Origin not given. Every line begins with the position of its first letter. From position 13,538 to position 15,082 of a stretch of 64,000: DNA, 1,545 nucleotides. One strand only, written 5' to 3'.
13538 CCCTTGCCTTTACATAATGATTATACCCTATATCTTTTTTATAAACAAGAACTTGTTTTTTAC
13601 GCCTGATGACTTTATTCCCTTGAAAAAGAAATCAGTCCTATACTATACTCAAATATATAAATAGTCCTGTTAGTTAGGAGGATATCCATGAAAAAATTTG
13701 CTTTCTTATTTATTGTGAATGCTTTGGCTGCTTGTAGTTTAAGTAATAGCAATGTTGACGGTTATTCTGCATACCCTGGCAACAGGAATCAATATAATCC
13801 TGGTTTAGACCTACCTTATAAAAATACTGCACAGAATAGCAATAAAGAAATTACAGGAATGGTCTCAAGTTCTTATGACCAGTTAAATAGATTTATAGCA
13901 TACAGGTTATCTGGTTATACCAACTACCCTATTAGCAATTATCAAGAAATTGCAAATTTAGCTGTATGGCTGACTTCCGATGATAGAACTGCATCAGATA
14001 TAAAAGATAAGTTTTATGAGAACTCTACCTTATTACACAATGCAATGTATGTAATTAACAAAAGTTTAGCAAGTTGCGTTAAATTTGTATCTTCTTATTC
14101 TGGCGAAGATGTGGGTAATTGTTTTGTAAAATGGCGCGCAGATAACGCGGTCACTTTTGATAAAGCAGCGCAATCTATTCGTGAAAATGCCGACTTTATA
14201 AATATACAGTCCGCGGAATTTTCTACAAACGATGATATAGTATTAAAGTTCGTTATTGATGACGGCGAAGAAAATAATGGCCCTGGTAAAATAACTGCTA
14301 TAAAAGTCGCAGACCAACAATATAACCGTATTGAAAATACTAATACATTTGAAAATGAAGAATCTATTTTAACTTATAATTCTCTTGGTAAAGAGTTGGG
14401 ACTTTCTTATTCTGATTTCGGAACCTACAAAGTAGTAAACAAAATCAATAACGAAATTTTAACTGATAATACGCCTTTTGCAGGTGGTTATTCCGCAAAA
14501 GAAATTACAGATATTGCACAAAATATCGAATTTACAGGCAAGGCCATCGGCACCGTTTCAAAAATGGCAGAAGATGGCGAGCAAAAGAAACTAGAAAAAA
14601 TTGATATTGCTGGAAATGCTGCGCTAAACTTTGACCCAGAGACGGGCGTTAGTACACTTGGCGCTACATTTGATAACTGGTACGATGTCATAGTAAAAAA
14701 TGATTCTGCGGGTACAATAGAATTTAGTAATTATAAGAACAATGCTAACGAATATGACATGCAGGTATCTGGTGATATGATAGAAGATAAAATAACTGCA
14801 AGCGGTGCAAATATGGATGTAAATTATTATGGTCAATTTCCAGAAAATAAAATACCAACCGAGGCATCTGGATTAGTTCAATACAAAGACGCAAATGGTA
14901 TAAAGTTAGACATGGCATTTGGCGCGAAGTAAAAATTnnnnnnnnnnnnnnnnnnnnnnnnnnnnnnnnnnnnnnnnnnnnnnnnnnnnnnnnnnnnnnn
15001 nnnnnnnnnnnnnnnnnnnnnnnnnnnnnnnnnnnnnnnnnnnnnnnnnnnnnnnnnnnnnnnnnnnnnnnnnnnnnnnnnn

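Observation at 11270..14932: Slam-like translocator flanked by two divergent paralogous TbpB/fHbp-type surface lipoproteins in an AT-rich genome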

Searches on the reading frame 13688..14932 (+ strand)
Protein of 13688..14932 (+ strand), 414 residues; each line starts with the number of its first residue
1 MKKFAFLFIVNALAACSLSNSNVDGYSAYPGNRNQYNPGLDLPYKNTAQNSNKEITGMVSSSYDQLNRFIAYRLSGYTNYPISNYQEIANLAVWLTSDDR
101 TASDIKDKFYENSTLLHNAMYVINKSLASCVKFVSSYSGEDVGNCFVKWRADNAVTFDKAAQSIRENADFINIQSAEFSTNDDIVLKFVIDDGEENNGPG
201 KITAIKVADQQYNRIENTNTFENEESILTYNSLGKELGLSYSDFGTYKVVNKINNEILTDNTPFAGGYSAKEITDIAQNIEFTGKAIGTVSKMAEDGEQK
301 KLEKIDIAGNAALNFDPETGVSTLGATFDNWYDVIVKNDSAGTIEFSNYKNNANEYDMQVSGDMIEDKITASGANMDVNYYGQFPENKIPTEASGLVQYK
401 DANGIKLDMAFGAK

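Call 3: search_protein_families(library=pfam, proteins=[window:13688-14932:+], max_evalue=1)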
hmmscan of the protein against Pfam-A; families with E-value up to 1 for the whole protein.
window:13688-14932:+ (414 aa): 1 family
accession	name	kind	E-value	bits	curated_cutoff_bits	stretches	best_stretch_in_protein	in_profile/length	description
PF19234.4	DUF5887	-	0.24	11.8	32.7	1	41-88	61-100/136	Family of unknown function (DUF5887)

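Call 4: search_protein_families(library=ncbifam, proteins=[window:13688-14932:+], max_evalue=1)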
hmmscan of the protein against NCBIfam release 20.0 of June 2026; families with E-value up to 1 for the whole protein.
window:13688-14932:+ (414 aa): 0 families

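Call 8: find_homologous_proteins(query=window:13688-14932:+, max_evalue=0.001)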
Query window:13688-14932:+ (414 aa): 50 proteins with E <= 0.001 among 4905 candidates.
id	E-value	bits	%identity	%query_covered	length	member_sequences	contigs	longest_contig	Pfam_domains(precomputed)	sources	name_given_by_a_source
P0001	4.9e-258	874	96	100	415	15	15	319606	-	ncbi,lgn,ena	-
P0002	2.5e-164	565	61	100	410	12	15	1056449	-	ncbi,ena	-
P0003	1.3e-162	560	62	100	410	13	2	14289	-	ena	-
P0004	3.5e-162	558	61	100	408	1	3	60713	-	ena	-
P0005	1.3e-161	556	61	100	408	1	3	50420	-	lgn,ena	-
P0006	1.6e-126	441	52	100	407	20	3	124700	-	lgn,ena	-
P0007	4.7e-111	390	48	100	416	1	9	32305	-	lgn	-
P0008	2.0e-79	286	42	100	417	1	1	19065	-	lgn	-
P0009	4.1e-71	258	38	100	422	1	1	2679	-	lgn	-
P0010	5.0e-67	245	39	100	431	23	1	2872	-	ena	-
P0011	3.8e-66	242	38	100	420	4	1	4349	-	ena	-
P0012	5.3e-66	242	38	100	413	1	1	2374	-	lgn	-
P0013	5.6e-65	238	40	90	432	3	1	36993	-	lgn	-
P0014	1.9e-53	200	49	55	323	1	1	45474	-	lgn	-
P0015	1.0e-52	198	36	100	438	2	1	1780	-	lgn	-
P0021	2.9e-40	157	49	46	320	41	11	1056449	-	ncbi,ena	-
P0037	6.8e-19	87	35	46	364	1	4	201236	-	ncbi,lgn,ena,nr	ncbi:MAG: hypothetical protein IKN73_00420 [Alphaproteobacteria bacterium]|nr:hypothetical protein [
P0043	3.7e-10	58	29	65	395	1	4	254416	-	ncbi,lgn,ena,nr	ncbi:MAG: hypothetical protein J6Y07_03835 [Alphaproteobacteria bacterium]|nr:hypothetical protein [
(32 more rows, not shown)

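Call 9: list_cluster_members(proteins=[P0001, P0002, P0021, P0037, P0043])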
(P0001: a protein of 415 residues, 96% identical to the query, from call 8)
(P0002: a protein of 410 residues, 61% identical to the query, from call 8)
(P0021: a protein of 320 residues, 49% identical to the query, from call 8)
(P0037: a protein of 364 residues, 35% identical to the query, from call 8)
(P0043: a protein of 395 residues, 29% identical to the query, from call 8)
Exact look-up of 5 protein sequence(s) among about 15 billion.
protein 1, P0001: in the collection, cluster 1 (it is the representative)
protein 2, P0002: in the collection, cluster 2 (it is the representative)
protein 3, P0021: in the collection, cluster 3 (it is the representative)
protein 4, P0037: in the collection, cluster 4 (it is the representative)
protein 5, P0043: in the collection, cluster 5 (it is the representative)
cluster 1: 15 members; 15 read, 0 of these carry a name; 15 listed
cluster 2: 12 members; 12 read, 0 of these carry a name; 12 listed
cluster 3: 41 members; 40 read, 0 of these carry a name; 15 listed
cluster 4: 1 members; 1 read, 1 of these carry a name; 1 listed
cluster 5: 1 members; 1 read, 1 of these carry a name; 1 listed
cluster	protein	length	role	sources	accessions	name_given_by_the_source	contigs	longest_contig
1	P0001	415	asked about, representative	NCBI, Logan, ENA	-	-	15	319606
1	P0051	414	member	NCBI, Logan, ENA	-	-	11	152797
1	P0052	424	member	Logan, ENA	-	-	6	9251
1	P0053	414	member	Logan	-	-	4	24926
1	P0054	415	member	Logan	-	-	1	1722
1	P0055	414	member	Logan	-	-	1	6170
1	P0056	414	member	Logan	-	-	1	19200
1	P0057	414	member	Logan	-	-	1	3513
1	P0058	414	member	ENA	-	-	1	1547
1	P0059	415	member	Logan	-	-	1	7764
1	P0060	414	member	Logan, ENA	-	-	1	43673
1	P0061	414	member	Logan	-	-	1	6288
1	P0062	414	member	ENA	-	-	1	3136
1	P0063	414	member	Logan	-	-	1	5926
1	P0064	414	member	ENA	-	-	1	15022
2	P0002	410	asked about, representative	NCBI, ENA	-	-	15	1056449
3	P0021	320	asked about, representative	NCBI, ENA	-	-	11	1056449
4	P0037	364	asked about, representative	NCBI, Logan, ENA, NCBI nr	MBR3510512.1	MAG: hypothetical protein IKN73_00420 [Alphaproteobacteria bacterium] | hypothetical protein [Alphaproteobacteria bacterium]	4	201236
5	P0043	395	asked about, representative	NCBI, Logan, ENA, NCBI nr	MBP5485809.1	MAG: hypothetical protein J6Y07_03835 [Alphaproteobacteria bacterium] | hypothetical protein [Alphaproteobacteria bacterium]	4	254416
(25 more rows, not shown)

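Call 28: predict_structure(alignment_id=A1)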
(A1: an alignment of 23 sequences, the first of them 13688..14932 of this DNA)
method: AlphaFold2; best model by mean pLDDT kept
length: 414 residues; sequences in the alignment: 23
mean_pLDDT: 84.5   pTM: 0.80
mean pLDDT of the five models: 84.5, 84.2, 84.0, 83.5, 83.0
residues with pLDDT >= 90: 255; 70-90: 93; 50-70: 21; < 50: 45
segments of 3 or more residues with pLDDT < 50: 1-41, 298-300
pLDDT, mean of each block of 10 residues (from residue 1): 40 30 28 38 71 91 87 85 92 90 95 95 92 87 96 91 87 94 95 70 94 95 97 95 97 93 96 94 97 66 84 97 96 96 93 73 65 96 92 97 90 98
secondary structure, 60 per line:
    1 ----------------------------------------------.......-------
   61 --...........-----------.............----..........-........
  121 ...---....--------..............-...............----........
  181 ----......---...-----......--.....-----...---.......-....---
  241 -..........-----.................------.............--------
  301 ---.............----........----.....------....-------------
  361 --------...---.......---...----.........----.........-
elements in order: H47-53 H63-73 H85-97 H102-111 H113-123 H127-130 H139-152 H154-168 E176-180 E185-190 E202-207 E210-214 E220-222 E226-232 H234-237 E242-251 E257-268 E280-292 E304-316 E321-328 E333-337 E344-347 E369-371 E375-381 E392-400 E405-413

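Call 31: fold_search(model_id=the predicted structure, library=pdb)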
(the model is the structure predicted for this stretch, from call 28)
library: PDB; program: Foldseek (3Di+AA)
matches with E <= 10: 849; with E <= 0.001: 28
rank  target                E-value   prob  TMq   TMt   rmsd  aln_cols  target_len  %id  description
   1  5kkx_A                5.9e-07  1.00  0.30  0.49   8.0       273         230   13  Crystal structure of a TbpB C-lobe mutant from Neisseria meningitidis M982 (released 2017-07-19)
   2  4o4u_C                7.7e-07  1.00  0.32  0.28   7.1       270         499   13  Crystal structure of the vaccine antigen Transferrin Binding Protein B (TbpB) mutant Trp-176-Ala from Haemophilus para (released 2015-01-14)
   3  4o4u_D                8.1e-07  1.00  0.32  0.27   8.9       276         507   16  Crystal structure of the vaccine antigen Transferrin Binding Protein B (TbpB) mutant Trp-176-Ala from Haemophilus para (released 2015-01-14)
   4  4o4u_B                1.2e-06  1.00  0.32  0.27   8.9       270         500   16  Crystal structure of the vaccine antigen Transferrin Binding Protein B (TbpB) mutant Trp-176-Ala from Haemophilus para (released 2015-01-14)
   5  4o4x_B                1.3e-06  1.00  0.35  0.30   6.4       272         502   14  Crystal structure of the vaccine antigen Transferrin Binding Protein B (TbpB) double mutant Tyr-167-Ala and Trp-176-Al (released 2015-01-14)
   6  5kkx_B                2.3e-06  1.00  0.34  0.56   7.6       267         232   14  Crystal structure of a TbpB C-lobe mutant from Neisseria meningitidis M982 (released 2017-07-19)
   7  4o4x_A                2.8e-06  1.00  0.33  0.28   7.2       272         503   13  Crystal structure of the vaccine antigen Transferrin Binding Protein B (TbpB) double mutant Tyr-167-Ala and Trp-176-Al (released 2015-01-14)
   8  3pqs                  5.3e-06  1.00  0.33  0.28   7.9       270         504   13  The crystal structures of porcine pathogen ApH87_TbpB (released 2011-02-02)
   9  3hol                  5.3e-06  1.00  0.32  0.27   8.4       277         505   14  The Structure of Intact Ap-TbpB (N and C lobes) (released 2009-10-06)
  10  4o49                  6.6e-06  1.00  0.31  0.27   8.0       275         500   14  Crystal structure of the vaccine antigen Transferrin Binding Protein B (TbpB) mutant Tyr-174-Ala from Actinobacillus ple (released 2015-01-14)
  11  4o4u_A                7.3e-06  1.00  0.32  0.27   7.5       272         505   15  Crystal structure of the vaccine antigen Transferrin Binding Protein B (TbpB) mutant Trp-176-Ala from Haemophilus para (released 2015-01-14)
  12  4o3y                  7.7e-06  1.00  0.32  0.27   8.0       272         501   14  Crystal structure of the vaccine antigen Transferrin Binding Protein B (TbpB) mutant Arg-179-Glu from Actinobacillus ple (released 2015-01-14)
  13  4o3w_A                7.7e-06  1.00  0.31  0.25   8.9       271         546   14  Crystal structure of the vaccine antigen Transferrin Binding Protein B (TbpB) mutant Tyr-63-Ala from Actinobacillus su (released 2015-01-14)
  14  4o3z                  1.1e-05  1.00  0.32  0.27   6.8       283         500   13  Crystal structure of the vaccine antigen Transferrin Binding Protein B (TbpB) mutant Tyr-95-Ala from Actinobacillus pleu (released 2015-01-14)
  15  4o3w_B                1.7e-05  1.00  0.31  0.25  10.8       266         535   14  Crystal structure of the vaccine antigen Transferrin Binding Protein B (TbpB) mutant Tyr-63-Ala from Actinobacillus su (released 2015-01-14)
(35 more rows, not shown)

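Call 37: search_protein_families(library=pfam, alignment_id=A1, max_evalue=10)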
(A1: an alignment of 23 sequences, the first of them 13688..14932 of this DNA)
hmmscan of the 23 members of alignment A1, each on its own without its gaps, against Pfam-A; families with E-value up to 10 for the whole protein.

A. member 1, window:13688-14932:+ (414 aa): 1 family
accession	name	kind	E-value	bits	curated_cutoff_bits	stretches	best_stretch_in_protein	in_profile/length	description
PF19234.4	DUF5887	-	0.24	11.8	32.7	1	41-88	61-100/136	Family of unknown function (DUF5887)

B. families by the number of members that match (of 23 scanned): 17 families
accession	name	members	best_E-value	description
PF17962.7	bMG6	6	0.039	Bacterial macroglobulin domain 6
PF06300.18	Tsp45I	6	0.052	Tsp45I type II restriction enzyme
PF07550.17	Shr-like_HID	6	0.38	Heme-binding protein Shr-like, Hb-interacting domain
PF07141.16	Phage_term_sma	2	0.0065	Putative bacteriophage terminase small subunit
PF11954.13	DUF3471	2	0.024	Domain of unknown function (DUF3471)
PF23759.1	GBD_T9SS_assoc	2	0.042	Galactose binding domain-like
PF21227.3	Myb_DNA-binding_7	1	0.012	Myb-like DNA-binding domain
PF03515.19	Cloacin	1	0.017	Colicin-like bacteriocin tRNase domain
PF21378.2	YceM-like_C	1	0.031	YceM-like, C-terminal domain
PF13446.11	RPT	1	0.037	A repeated domain in UCH-protein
PF20628.3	Dyp_perox_C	1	0.05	Dyp-type peroxidase, C-terminal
PF05267.17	DUF725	1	0.1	Protein of unknown function (DUF725)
PF15933.10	RnlB_antitoxin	1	0.13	Antitoxin to bacterial toxin RNase LS or RnlA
PF13103.11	TonB_2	1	0.2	TonB C terminal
PF21011.2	CetZ_C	1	0.2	Tubulin-like CetZ, C-terminal domain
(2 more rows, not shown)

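Call 54: find_encoding_contigs(protein=P0037, flank=6000, max_places=2)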
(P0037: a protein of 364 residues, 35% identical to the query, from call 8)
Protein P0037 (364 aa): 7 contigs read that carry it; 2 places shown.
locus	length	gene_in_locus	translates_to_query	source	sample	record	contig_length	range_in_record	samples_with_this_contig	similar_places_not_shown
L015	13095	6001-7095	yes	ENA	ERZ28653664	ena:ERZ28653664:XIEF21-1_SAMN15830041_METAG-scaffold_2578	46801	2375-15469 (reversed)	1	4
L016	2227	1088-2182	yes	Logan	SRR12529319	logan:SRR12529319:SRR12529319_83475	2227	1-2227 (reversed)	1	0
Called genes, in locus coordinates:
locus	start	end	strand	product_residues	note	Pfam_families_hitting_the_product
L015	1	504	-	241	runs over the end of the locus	PF00106:adh_short, PF08659:KR, PF01370:Epimerase (weak), PF13561:adh_short_C2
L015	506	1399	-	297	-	PF00698:Acyl_transf_1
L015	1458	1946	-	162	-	PF00293:NUDIX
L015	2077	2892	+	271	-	-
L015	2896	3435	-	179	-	PF02677:QueH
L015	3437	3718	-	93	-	-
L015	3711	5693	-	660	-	PF00133:tRNA-synt_1, PF09334:tRNA-synt_1g, PF08264:Anticodon_1 (weak), PF19303:Anticodon_3, PF01588:tRNA_bind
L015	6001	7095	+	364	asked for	-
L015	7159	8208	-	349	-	PF06723:MreB_Mbl, PF00022:Actin, PF11104:PilM_2 (faint), PF00012:HSP70, PF14450:FtsA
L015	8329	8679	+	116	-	PF00825:Ribonuclease_P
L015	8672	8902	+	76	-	PF01809:YidD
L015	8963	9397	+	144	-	PF25984:BSH_YknX (faint), PF00364:Biotin_lipoyl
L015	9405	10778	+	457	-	PF00289:Biotin_carb_N, PF02222:ATP-grasp, PF02786:CPSase_L_D2, PF07478:Dala_Dala_lig_C, PF02785:Biotin_carb_C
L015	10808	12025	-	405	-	PF12704:MacB_PCD, PF02687:FtsX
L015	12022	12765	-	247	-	PF00005:ABC_tran, PF02463:SMC_N (faint), PF13304:AAA_21 (faint)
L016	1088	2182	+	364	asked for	-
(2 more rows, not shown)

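Call 55: find_encoding_contigs(protein=P0043, flank=6000, max_places=2)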
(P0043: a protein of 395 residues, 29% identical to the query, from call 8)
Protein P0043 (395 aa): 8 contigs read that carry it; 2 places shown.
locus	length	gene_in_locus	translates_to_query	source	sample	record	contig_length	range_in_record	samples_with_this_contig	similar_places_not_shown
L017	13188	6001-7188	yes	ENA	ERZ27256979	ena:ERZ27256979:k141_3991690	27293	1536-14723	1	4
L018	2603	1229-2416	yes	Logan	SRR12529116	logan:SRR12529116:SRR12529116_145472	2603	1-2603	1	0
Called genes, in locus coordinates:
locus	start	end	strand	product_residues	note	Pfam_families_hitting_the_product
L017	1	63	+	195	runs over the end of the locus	-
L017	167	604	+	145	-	-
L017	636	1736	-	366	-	PF01170:UPF0020 (faint), PF01555:N6_N4_Mtase, PF18755:RAMA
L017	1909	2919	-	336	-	-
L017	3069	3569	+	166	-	PF22811:Zn_ribbon_NrdR, PF03477:ATP-cone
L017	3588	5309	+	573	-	PF28559:TPR_SusR (faint), PF01464:SLT, PF27553:SLT_superhelical (weak)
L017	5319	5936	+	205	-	PF01351:RNase_HII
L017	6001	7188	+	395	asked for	-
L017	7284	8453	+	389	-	PF00162:PGK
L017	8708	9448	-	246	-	-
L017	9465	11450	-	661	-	-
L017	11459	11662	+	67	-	-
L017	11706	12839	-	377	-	PF00691:OmpA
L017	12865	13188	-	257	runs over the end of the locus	-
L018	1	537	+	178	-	?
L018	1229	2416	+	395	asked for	-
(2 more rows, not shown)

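Call 78: find_encoding_contigs(protein=P0013, flank=5000, max_places=1)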
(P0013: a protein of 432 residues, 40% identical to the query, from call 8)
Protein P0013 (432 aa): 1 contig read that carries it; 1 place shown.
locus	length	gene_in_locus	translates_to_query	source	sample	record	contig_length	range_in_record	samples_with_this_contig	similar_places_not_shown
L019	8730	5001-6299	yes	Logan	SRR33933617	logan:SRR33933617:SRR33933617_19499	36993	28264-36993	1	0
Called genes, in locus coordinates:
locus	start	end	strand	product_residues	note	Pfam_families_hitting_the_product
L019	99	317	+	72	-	-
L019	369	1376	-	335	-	-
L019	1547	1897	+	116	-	-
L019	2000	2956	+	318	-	-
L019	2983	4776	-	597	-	PF00664:ABC_membrane, PF00005:ABC_tran, PF02463:SMC_N (faint)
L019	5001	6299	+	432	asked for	-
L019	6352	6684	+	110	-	PF01844:HNH, PF14279:HNH_5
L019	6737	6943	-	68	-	PF04070:DUF378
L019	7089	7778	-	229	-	PF00899:ThiF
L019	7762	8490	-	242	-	PF01026:TatD_DNase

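Call 79: find_encoding_contigs(protein=P0007, flank=5000, max_places=1)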
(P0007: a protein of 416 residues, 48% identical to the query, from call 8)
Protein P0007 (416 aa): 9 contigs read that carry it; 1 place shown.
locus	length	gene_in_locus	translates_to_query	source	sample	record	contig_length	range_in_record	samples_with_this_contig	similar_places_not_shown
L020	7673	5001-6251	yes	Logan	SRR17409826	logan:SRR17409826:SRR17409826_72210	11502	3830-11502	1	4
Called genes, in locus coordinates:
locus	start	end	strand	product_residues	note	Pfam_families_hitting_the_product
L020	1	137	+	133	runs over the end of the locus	-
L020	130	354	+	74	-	-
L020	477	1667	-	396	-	PF00565:SNase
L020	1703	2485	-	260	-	PF13651:EcoRI_methylase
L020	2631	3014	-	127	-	-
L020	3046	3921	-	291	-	-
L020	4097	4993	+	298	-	-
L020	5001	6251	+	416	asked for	-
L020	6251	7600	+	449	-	PF13174:TPR_6 (faint), PF13428:TPR_14 (faint), PF24575:TPR_Slam, PF13424:TPR_12 (weak), PF13432:TPR_16 (faint), PF14559:TPR_19, PF04575:SlipAM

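Call 80: find_encoding_contigs(protein=P0008, flank=5000, max_places=1)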
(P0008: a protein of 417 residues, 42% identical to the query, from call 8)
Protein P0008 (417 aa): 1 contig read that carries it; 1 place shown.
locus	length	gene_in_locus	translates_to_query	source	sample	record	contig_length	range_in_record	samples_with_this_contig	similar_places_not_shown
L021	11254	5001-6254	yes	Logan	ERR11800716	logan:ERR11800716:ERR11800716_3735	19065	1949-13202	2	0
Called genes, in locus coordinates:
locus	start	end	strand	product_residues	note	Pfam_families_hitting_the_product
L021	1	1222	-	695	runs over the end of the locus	PF01411:tRNA-synt_2c, PF07973:tRNA_SAD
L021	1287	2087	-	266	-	-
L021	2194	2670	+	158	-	-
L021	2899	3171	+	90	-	PF00216:Bac_DNA_binding, PF18291:HU-HIG (weak)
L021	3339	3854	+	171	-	PF07382:HC2 (faint)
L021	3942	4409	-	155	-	PF01668:SmpB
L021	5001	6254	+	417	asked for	-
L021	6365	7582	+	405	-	PF13428:TPR_14 (faint), PF07719:TPR_2 (faint), PF24575:TPR_Slam, PF13174:TPR_6 (faint), PF13432:TPR_16 (faint), PF14559:TPR_19, PF04575:SlipAM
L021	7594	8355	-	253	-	PF01026:TatD_DNase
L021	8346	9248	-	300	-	PF13177:DNA_pol3_delta2, PF00004:AAA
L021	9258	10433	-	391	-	PF00768:Peptidase_S11, PF13354:Beta-lactamase2, PF07943:PBP5_C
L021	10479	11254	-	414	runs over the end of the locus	PF00919:UPF0004, PF04055:Radical_SAM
